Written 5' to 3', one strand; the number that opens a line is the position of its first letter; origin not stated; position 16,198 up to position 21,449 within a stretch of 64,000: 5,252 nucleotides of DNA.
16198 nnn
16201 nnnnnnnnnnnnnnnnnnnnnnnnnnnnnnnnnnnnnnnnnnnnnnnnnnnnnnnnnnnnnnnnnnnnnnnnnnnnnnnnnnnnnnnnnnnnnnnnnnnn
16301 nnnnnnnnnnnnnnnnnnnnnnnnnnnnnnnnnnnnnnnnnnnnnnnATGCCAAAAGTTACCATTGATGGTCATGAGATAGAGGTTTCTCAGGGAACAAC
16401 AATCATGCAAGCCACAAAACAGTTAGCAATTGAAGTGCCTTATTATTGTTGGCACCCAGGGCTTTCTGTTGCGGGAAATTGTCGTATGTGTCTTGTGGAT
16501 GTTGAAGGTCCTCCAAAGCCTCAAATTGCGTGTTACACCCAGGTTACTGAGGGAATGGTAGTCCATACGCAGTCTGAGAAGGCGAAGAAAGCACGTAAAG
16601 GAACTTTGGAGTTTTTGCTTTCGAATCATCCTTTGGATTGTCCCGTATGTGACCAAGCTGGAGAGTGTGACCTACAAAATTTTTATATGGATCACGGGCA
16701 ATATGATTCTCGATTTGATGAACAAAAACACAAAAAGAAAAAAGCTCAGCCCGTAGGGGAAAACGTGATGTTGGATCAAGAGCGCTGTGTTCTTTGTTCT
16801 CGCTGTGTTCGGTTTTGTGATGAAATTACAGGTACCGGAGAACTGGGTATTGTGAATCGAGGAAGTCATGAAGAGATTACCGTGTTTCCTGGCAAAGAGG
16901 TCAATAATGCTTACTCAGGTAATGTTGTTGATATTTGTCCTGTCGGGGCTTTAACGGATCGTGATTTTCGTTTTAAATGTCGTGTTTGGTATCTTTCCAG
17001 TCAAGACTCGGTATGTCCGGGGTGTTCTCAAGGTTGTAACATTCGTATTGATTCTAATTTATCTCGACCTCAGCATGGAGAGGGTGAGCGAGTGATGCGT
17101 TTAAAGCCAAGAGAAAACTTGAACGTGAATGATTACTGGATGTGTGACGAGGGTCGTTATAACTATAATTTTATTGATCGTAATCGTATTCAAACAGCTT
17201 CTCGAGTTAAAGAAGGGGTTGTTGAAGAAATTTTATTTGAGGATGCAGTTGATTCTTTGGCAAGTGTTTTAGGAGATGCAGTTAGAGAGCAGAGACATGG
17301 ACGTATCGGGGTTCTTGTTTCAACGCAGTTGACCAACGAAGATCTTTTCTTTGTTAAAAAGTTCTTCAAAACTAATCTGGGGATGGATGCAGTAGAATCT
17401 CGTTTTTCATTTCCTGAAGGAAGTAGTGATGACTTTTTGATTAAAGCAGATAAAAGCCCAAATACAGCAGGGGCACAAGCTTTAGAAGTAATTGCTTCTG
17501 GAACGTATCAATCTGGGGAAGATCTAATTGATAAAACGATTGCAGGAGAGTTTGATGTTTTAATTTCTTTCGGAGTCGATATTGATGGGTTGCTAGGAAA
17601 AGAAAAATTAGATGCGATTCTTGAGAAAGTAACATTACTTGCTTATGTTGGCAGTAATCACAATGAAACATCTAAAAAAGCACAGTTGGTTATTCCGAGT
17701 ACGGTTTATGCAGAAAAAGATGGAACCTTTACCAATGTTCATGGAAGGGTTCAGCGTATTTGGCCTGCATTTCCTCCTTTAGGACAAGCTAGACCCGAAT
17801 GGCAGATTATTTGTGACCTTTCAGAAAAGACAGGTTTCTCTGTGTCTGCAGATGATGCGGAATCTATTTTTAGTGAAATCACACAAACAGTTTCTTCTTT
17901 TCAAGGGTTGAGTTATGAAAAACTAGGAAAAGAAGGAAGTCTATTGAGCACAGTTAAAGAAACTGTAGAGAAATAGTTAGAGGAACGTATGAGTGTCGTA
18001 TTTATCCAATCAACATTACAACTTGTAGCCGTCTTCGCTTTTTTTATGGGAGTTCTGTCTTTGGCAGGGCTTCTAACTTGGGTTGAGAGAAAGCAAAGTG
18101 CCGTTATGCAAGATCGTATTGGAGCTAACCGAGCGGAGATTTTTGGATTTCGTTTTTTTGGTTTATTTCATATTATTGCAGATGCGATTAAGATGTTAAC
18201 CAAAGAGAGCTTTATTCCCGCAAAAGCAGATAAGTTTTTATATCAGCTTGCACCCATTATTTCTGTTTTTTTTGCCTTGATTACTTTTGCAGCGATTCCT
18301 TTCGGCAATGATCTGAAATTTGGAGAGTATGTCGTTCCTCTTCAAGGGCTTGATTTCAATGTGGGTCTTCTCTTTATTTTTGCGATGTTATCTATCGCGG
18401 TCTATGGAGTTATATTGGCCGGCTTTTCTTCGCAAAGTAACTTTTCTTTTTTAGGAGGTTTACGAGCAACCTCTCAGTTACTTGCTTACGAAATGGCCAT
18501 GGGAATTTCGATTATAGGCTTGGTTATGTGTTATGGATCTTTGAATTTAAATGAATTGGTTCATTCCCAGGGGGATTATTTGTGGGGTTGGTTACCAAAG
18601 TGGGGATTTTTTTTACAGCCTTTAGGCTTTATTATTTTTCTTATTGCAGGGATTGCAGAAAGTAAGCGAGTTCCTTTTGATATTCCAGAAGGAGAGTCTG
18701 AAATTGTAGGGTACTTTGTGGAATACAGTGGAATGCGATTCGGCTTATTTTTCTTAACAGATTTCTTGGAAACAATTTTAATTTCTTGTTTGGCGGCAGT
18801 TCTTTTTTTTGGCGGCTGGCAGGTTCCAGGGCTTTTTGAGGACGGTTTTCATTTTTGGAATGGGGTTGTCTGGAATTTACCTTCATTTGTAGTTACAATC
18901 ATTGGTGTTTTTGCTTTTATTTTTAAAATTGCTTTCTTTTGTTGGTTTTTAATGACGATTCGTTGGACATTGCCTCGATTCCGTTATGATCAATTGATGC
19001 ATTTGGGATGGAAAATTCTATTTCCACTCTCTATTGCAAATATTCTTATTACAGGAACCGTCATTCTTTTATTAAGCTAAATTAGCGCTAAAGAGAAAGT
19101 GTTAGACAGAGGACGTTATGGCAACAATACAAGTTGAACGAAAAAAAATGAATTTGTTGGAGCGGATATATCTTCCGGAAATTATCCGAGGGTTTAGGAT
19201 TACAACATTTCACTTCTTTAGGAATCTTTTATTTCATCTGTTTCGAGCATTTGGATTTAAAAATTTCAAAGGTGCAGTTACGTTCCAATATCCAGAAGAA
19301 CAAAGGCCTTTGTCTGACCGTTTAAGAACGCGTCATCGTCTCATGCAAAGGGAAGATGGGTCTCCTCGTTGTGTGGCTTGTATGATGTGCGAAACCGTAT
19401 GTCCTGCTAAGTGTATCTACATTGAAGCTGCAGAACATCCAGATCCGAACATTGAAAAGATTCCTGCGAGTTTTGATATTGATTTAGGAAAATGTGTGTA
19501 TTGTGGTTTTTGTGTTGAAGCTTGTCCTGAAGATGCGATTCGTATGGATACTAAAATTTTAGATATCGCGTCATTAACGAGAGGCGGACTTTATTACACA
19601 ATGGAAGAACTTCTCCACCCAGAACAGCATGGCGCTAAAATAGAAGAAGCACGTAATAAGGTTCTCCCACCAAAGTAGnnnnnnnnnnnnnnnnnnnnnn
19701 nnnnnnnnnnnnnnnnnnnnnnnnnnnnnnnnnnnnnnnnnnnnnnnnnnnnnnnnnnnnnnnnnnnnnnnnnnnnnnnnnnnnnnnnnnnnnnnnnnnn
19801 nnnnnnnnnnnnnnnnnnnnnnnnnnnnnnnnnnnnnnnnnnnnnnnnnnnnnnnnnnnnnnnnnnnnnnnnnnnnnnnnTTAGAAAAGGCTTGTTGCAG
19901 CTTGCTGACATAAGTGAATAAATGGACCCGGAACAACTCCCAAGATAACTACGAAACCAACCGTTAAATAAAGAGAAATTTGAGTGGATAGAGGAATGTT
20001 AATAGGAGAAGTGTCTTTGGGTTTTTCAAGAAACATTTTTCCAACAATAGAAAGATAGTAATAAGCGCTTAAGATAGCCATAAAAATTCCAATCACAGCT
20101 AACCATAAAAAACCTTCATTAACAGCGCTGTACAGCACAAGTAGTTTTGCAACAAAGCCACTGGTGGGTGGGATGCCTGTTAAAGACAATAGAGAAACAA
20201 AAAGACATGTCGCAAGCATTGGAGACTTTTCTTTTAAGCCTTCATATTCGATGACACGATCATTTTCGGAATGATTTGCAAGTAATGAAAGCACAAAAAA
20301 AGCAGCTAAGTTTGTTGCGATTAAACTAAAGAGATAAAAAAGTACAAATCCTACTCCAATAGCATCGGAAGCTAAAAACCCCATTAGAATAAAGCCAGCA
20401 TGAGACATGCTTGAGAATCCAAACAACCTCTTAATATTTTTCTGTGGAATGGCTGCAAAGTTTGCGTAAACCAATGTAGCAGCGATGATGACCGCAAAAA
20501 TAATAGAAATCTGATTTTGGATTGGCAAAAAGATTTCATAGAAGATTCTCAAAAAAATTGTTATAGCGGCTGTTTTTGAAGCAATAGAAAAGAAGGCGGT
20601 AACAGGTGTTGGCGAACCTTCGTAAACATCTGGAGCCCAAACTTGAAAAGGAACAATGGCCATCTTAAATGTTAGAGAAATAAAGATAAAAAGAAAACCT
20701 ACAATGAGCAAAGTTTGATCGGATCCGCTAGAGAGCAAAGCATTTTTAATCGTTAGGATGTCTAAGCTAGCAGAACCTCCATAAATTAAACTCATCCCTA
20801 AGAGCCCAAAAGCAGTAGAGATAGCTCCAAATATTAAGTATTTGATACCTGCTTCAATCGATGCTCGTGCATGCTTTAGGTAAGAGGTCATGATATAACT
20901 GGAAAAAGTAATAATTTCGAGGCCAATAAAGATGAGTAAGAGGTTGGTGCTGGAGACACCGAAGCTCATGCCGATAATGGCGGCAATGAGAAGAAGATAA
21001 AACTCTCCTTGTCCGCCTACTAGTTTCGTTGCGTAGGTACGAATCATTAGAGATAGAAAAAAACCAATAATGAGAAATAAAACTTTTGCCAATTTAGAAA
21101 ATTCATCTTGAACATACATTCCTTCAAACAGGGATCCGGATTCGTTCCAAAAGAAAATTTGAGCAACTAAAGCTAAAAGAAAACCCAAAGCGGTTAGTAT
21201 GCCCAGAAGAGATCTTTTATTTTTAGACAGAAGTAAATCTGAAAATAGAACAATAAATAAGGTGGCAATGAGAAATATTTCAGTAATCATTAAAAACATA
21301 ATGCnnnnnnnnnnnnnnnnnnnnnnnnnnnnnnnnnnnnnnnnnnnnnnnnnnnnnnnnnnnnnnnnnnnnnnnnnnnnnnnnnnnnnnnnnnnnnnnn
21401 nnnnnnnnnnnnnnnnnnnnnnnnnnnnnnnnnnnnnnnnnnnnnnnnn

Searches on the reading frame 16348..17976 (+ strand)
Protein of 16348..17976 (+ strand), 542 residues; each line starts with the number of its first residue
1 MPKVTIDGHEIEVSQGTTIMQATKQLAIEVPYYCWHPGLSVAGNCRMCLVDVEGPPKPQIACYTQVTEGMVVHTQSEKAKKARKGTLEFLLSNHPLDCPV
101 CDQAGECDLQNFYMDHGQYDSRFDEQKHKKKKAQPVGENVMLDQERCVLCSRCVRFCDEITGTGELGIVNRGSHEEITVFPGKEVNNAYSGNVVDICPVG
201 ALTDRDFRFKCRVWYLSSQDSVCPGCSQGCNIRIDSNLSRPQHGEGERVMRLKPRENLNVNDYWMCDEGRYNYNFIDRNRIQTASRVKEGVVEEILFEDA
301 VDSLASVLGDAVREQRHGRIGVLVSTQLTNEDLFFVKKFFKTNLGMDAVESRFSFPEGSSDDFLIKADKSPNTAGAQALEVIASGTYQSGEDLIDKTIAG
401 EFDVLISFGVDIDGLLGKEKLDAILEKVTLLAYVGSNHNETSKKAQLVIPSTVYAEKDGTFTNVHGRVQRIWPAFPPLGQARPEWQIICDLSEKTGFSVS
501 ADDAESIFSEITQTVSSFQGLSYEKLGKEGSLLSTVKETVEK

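Call 13: search_protein_families(library=pfam, proteins=[window:16348-17976:+], max_evalue=0.01)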
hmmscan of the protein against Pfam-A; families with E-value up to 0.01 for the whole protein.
window:16348-17976:+ (542 aa): 8 families
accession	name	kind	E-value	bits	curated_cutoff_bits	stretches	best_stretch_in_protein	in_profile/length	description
PF22117.2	Fer4_Nqo3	-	2.9e-25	88.7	27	1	137-203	1-67/67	NADH-quinone oxidoreductase subunit 3, ferredoxin-like domain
PF13510.11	Fer2_4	-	7.7e-19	68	22.8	1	4-76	6-81/82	2Fe-2S iron-sulfur cluster binding domain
PF10588.14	NADH-G_4Fe-4S_3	-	3.1e-17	62.2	27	1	83-122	1-40/40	NADH-ubiquinone oxidoreductase-G iron-sulfur binding region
PF00384.28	Molybdopterin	-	6.9e-16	58.6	24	1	430-494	289-353/353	Molybdopterin oxidoreductase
PF00111.32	Fer2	-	1.3e-07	31.9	21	1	5-53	2-48/77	2Fe-2S iron-sulfur cluster binding domain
PF22151.2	Fer4_NDSU1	-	1.2e-05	25.1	23.8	1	229-273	14-50/51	NADH-ubiquinone oxidoreductase NDSU1/NuoG-like, 4Fe-4S domain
PF04879.21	Molybdop_Fe4S4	-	1.6e-05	25.2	22.7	1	219-277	4-54/55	Molybdopterin oxidoreductase Fe4S4 domain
PF13459.11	Fer4_15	-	0.002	19.2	22.4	1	140-202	1-64/66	4Fe-4S single cluster domain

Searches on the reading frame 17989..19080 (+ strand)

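Call 13: search_protein_families(library=pfam, proteins=[window:17989-19080:+], max_evalue=0.01)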
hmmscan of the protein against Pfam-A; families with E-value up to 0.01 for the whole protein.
window:17989-19080:+ (363 aa): 1 family
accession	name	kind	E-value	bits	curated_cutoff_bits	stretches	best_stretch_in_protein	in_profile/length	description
PF00146.26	NADHdh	-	1.1e-104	350.5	27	1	16-355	4-297/298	NADH dehydrogenase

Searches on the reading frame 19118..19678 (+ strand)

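Call 13: search_protein_families(library=pfam, proteins=[window:19118-19678:+], max_evalue=0.01)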
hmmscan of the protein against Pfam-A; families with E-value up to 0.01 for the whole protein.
window:19118-19678:+ (186 aa): 12 families
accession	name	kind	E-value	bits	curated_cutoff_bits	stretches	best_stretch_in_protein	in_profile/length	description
PF00037.32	Fer4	-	3.3e-11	43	21.1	1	121-142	3-24/24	4Fe-4S binding domain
PF12838.12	Fer4_7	-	1.1e-09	39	27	1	84-140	1-52/52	4Fe-4S dicluster domain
PF13484.11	Fer4_16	-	1e-08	36.2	30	1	125-147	1-23/66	4Fe-4S double cluster binding domain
PF13183.11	Fer4_8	-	1.7e-08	35.3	27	2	69-98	38-67/68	4Fe-4S dicluster domain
PF14697.11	Fer4_21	-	1.7e-07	31.7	35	2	121-145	3-30/59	4Fe-4S dicluster domain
PF13187.11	Fer4_9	-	2.7e-07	30.9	27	1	84-141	1-52/52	4Fe-4S dicluster domain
PF12837.12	Fer4_6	-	2.7e-07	30.7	25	1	120-141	3-24/24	4Fe-4S binding domain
PF12797.12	Fer4_2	-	2.1e-06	27.8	24.5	1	121-138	5-22/22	4Fe-4S binding domain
PF13237.11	Fer4_10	-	3.2e-06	27.4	25.5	2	84-137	8-53/53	4Fe-4S dicluster domain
PF13746.11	Fer4_18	-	3.4e-05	24.5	27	0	71-98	47-74/114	4Fe-4S dicluster domain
PF13534.11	Fer4_17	-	4.7e-05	24.3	22.2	0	77-97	38-58/61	4Fe-4S dicluster domain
PF12800.12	Fer4_4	-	0.0033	18.1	24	0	125-138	3-16/17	4Fe-4S binding domain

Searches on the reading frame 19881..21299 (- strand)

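Call 47: search_protein_families(library=pfam, proteins=[window:19881-21299:-], max_evalue=0.001)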
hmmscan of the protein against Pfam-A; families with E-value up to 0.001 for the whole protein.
window:19881-21299:- (472 aa): 1 family
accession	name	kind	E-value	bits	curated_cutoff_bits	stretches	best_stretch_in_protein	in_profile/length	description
PF00361.26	Proton_antipo_M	-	2.2e-62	211.4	21.5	1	117-410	1-293/294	NADH:quinone oxidoreductase/Mrp antiporter, TM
